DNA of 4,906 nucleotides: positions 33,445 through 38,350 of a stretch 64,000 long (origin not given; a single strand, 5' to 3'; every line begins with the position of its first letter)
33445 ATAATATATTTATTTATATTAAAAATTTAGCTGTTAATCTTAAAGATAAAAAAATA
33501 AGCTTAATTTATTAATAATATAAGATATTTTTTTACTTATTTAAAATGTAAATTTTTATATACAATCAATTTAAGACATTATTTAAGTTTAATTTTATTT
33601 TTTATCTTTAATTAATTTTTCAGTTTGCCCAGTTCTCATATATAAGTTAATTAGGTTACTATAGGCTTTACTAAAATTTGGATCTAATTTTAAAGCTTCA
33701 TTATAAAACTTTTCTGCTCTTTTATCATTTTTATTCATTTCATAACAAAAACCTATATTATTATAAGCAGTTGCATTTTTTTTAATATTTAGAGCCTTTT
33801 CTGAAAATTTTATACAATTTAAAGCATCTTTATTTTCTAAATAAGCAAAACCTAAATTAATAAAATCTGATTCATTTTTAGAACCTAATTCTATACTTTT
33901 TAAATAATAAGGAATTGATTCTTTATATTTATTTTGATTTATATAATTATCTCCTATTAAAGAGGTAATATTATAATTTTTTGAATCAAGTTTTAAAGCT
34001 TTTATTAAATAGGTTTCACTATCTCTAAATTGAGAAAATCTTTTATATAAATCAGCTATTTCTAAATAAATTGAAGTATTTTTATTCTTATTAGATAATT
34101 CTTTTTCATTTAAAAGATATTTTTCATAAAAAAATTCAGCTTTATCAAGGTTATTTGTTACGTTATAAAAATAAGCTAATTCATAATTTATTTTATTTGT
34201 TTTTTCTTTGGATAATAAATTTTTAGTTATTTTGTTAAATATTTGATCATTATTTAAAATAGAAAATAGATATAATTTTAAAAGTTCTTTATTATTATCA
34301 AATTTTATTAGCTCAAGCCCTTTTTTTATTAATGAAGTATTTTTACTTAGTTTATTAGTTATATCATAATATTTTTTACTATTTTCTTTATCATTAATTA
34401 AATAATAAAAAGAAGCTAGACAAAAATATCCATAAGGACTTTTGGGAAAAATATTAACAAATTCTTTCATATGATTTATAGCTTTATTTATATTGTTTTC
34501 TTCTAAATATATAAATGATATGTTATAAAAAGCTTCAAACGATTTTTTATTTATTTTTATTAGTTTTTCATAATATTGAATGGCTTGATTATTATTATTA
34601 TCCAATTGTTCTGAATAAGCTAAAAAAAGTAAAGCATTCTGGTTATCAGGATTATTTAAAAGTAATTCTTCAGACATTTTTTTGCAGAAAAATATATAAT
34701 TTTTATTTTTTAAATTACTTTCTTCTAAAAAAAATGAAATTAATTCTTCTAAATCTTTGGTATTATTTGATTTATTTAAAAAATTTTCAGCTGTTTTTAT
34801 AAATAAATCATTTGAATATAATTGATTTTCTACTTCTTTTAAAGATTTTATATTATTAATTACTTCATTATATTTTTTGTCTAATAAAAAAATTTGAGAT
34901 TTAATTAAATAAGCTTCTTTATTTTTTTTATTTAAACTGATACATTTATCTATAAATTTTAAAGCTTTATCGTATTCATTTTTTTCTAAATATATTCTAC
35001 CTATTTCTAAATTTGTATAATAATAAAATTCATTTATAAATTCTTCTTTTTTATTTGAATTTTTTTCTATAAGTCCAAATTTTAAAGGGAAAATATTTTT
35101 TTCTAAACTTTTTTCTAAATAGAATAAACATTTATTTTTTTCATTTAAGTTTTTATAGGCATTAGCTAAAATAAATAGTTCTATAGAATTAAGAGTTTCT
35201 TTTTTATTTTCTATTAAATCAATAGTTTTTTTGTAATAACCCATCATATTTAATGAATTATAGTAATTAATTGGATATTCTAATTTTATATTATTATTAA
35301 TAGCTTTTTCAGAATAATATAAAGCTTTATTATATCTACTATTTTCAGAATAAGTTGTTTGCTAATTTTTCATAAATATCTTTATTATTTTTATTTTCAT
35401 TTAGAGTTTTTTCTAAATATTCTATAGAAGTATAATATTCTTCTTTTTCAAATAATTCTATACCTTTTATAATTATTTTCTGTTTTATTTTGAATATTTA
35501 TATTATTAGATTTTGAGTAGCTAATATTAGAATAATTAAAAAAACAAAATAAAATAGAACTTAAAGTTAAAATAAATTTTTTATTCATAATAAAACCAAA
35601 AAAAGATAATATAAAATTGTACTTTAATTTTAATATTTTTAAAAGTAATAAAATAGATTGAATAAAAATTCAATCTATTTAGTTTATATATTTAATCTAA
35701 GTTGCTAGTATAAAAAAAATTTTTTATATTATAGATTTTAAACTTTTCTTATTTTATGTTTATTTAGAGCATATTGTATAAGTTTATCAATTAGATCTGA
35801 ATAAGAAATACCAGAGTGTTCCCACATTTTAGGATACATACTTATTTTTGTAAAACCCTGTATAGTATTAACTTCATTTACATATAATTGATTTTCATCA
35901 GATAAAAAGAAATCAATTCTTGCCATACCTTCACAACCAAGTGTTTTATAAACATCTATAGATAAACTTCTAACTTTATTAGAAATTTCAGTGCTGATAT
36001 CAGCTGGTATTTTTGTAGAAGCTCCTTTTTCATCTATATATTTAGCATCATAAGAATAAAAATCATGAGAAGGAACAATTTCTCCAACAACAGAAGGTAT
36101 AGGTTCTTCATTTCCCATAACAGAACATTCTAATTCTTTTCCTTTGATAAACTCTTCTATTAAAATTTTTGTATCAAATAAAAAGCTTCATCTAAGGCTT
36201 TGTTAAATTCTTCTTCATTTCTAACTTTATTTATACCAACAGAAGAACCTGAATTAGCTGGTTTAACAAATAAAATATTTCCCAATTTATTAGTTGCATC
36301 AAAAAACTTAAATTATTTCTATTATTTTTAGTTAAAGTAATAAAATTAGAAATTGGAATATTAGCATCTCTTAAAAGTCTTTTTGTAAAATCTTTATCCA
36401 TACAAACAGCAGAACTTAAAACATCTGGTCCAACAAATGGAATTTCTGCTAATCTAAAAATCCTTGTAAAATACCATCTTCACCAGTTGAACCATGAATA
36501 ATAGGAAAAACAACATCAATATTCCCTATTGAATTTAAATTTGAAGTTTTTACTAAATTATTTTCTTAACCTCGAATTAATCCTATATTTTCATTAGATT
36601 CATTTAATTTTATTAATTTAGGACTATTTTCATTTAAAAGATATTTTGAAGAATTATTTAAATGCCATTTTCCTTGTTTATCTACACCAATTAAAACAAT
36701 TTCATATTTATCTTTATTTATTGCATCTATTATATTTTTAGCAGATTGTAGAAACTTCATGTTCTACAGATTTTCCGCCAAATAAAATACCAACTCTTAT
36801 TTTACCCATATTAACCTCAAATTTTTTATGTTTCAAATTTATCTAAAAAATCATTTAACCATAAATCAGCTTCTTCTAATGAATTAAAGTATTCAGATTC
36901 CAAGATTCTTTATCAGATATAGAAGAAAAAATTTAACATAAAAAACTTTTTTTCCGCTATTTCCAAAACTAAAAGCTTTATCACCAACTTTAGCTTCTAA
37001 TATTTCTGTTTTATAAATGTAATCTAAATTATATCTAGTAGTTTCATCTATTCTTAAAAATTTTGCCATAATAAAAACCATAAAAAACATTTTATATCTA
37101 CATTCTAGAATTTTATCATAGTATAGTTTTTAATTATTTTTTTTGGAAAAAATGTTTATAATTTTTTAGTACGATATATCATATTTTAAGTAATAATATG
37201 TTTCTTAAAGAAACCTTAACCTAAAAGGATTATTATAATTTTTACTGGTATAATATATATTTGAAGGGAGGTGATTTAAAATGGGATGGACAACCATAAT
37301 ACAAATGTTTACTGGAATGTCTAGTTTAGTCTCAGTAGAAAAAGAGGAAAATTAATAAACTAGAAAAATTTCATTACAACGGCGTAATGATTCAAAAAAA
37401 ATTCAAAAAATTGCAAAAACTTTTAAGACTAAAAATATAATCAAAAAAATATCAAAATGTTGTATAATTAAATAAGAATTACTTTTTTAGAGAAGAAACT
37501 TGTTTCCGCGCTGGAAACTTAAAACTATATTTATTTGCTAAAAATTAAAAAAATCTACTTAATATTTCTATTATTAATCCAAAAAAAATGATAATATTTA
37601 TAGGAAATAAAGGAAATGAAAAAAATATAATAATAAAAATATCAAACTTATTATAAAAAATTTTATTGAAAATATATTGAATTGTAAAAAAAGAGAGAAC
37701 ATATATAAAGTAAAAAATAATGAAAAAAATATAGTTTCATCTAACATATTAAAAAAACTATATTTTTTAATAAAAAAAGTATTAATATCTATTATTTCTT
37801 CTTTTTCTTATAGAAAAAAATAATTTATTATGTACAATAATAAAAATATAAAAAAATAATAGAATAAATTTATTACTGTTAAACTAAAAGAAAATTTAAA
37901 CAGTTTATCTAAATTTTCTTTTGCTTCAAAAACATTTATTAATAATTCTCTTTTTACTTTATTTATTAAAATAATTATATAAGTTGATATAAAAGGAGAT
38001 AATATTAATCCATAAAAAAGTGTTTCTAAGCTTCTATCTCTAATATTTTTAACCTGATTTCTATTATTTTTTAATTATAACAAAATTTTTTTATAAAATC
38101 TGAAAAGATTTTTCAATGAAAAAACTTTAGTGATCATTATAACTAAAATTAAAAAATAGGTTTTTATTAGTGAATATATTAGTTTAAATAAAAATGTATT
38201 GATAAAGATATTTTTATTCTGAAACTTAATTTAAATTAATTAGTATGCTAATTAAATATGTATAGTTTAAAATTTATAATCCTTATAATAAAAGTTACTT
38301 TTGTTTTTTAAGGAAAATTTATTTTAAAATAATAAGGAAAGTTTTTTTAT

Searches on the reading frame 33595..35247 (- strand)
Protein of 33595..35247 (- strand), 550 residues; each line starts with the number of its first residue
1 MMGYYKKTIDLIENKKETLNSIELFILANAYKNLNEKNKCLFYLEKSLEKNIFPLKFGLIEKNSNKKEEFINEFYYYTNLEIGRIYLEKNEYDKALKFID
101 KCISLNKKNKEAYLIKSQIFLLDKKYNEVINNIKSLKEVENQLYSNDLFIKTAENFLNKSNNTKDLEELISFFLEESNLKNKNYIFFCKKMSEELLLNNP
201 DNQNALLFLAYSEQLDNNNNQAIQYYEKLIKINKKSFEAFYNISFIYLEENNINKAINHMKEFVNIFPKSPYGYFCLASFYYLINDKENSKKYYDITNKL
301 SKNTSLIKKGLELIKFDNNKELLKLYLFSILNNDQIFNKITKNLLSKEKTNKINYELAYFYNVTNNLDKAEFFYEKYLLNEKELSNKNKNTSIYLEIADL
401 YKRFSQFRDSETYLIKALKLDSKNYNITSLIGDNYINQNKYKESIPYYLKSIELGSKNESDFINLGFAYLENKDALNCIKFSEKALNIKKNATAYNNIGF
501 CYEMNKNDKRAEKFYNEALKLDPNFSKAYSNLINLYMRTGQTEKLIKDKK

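Call 9: search_protein_families(library=pfam, proteins=[window:33595-35247:-])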
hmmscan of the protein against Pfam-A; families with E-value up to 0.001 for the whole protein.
window:33595-35247:- (550 aa): 16 families
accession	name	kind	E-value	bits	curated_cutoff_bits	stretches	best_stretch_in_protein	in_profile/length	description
PF07719.23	TPR_2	-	2.1e-28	96.5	27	1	492-524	1-33/34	Tetratricopeptide repeat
PF13181.12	TPR_8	-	1.3e-27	94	25.7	2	80-109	5-34/34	Tetratricopeptide repeat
PF00515.34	TPR_1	-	2.8e-20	71.7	27.8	2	492-525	1-34/34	Tetratricopeptide repeat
PF13424.12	TPR_12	-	9.2e-20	71.1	30.1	1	464-522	8-75/77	Tetratricopeptide repeat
PF14559.12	TPR_19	-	2.1e-19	70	25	0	510-544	9-43/68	Tetratricopeptide repeat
PF13428.12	TPR_14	-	2.1e-17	62.3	23.5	0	501-534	10-43/44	Tetratricopeptide repeat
PF13414.12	TPR_11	-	1.2e-16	60.6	26.8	0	515-540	17-42/42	TPR repeat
PF13431.12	TPR_17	-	8.1e-16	57.3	24.4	0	225-257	1-33/34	Tetratricopeptide repeat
PF13174.12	TPR_6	-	1.3e-12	47.9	26.3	0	238-270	1-33/33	Tetratricopeptide repeat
PF13432.12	TPR_16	-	1.5e-12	48.2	32.7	0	395-458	1-64/65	Tetratricopeptide repeat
PF13176.12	TPR_7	-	6.8e-12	44.9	27.9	0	82-110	5-33/36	Tetratricopeptide repeat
PF23914.1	TPR_CcmH_CycH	-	1.3e-11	45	42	0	189-233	107-151/158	Cytochrome c-type biogenesis protein H TPR domain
PF13374.12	TPR_10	-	1.6e-09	37.9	27.5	0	492-520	2-30/42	Tetratricopeptide repeat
PF12895.13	ANAPC3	-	4.9e-09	36.8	27.2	0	180-262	4-81/82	Anaphase-promoting complex, cyclosome, subunit 3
PF25060.1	ARM_TT21_2nd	-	1e-08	35.4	27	0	90-122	236-268/270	Tetratricopeptide repeat protein 21 second ARM domain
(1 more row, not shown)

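Call 13: find_encoding_contigs(protein=window:33595-35247:-, flank=10000, max_places=10)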
Protein window:33595-35247:- (550 aa): no gene with exactly this product is on record in the collection.

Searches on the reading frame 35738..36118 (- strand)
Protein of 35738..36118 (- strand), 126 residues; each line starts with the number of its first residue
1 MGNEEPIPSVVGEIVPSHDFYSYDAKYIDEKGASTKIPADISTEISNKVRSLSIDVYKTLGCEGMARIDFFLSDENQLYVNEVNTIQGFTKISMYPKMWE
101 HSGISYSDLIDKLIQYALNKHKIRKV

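Call 9: search_protein_families(library=pfam, proteins=[window:35738-36118:-])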
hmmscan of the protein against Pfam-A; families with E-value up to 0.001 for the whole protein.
window:35738-36118:- (126 aa): 1 family
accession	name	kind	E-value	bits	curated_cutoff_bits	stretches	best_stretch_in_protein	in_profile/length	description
PF07478.18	Dala_Dala_lig_C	-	1.4e-41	142.7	24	1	1-115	91-204/204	D-ala D-ala ligase C-terminus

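Call 15: find_encoding_contigs(protein=window:35738-36118:-, flank=10000, max_places=10)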
Protein window:35738-36118:- (126 aa): no gene with exactly this product is on record in the collection.

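Call 17: find_related_loci(query=window:35738-36118:-, collection=genome_contigs, flank=10000)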
Query window:35738-36118:- (126 aa) in genome_contigs; peptide patterns used: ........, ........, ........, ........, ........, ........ (x = any residue, [..] = any of these).
599 stretches matched a pattern (row limit reached: there are more); 516 encode a relative of the query (tblastn E <= 1e-3); the best 80 are kept; 80 distinct loci.
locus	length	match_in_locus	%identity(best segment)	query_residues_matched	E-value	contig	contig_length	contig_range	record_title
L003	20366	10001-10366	62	1-122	4e-54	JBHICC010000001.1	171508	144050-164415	MAG: Acidiferrobacterales bacterium isolate FS_2_bin.10 NODE_5_length_171508_cov_7.742233, whole genome shotgun sequence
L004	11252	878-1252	62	1-125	6e-54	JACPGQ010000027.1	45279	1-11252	MAG: Candidatus Levyibacteriota bacterium isolate NC_groundwater_392_Ag_B-0.1um_43_10 GD18-4_B1_scaffold_403882, whole g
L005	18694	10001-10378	59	1-126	4e-53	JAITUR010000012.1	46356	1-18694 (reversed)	MAG: Treponema sp. isolate Spi319_bin6 k119_1787557, whole genome shotgun sequence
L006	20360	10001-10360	62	1-120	3e-52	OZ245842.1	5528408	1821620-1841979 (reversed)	MAG: Alphaproteobacteria bacterium isolate 8fa29e53-599d-4395-9acb-6f40a3095647 genome assembly, chromosome: 1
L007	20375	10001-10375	60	1-125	1e-52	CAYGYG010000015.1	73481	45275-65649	MAG TPA_asm: uncultured bacterium isolate ERP119294_co1_15 genome assembly, contig: NODE_342_length_73481_cov_27.191703,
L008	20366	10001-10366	58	1-122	6e-52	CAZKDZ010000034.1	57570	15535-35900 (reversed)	MAG TPA_asm: uncultured bacterium isolate SRP338948_co1_137 genome assembly, contig: k141_476326, whole genome shotgun s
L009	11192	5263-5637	59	1-125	4e-51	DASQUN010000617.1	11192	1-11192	MAG TPA_asm: Candidatus Udaeobacter sp. isolate SMAG_U10962 k141_1332784, whole genome shotgun sequence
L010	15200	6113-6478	58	1-122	1e-50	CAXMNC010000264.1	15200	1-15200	MAG: Acidiferrobacterales bacterium isolate 07C-BC-St02_bin.17.orig genome assembly, contig: k141_751654, whole genome s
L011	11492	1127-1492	58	1-122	1e-50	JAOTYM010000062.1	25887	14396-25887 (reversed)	MAG: Gammaproteobacteria bacterium isolate 21_Jan_SF_Bin47 21_Jan_SF_Bin47_scaffold_1009_c1, whole genome shotgun sequen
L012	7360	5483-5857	59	1-125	1e-50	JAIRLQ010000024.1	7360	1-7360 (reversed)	MAG: Treponema sp. isolate Cc175_bin57 k119_2087489, whole genome shotgun sequence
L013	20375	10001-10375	59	1-125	1e-50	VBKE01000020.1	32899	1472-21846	MAG: Deltaproteobacteria bacterium isolate DP_1 14_1009_09_30cm_scaffold_570, whole genome shotgun sequence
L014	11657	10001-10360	59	1-120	2e-50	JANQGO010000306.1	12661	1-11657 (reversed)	MAG: Alphaproteobacteria bacterium isolate PL23b_bin.48 k99_636631, whole genome shotgun sequence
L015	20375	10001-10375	58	1-125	3e-50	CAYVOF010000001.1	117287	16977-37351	MAG TPA_asm: uncultured Candidatus Saccharibacteria bacterium isolate SRP192515_co2_194 genome assembly, contig: NODE_90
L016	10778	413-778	57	1-122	3e-50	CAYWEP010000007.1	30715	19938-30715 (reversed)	MAG TPA_asm: uncultured Gammaproteobacteria bacterium isolate SRP269290_co3_1003 genome assembly, contig: NODE_1303_leng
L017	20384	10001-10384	61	1-125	4e-50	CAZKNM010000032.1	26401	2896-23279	MAG TPA_asm: uncultured Melioribacteraceae bacterium isolate binchicken_co364_12 genome assembly, contig: NODE_1453_leng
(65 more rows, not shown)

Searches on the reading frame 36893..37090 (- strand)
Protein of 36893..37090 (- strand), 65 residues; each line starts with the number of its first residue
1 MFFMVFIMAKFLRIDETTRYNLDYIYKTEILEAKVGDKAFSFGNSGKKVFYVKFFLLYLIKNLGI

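Call 16: find_encoding_contigs(protein=window:36893-37090:-, flank=10000, max_places=10)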
Protein window:36893-37090:- (65 aa): no gene with exactly this product is on record in the collection.

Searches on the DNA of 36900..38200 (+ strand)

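Call 7: search_rna_families(source=window, start=36900, end=38200, threshold=evalue, max_evalue=10, show_alignments=3)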
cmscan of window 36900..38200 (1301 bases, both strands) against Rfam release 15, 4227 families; matches with E-value up to 10: 0.
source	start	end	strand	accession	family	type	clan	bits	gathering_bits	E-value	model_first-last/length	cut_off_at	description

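Call 42: search_dna_similar(query=window:37240-37530:+, collection=plasmids, mode=distant, max_evalue=0.01)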
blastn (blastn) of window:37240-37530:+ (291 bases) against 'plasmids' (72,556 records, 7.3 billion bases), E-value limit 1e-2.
No match.

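Call 43: search_dna_similar(query=window:37240-37530:+, collection=phages, mode=distant, max_evalue=0.01)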
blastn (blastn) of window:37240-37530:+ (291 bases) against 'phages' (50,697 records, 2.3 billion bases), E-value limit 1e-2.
No match.

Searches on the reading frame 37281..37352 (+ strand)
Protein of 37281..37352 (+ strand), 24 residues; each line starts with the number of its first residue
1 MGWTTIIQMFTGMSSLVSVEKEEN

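Call 46: search_protein_families(library=pfam, max_evalue=10, proteins=[window:37281-37352:+])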
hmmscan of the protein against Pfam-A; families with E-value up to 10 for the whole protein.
seq(24 aa): 0 families

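Call 47: search_protein_families(library=ncbifam, max_evalue=10, proteins=[window:37281-37352:+])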
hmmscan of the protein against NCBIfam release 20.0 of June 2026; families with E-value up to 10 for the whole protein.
seq(24 aa): 0 families
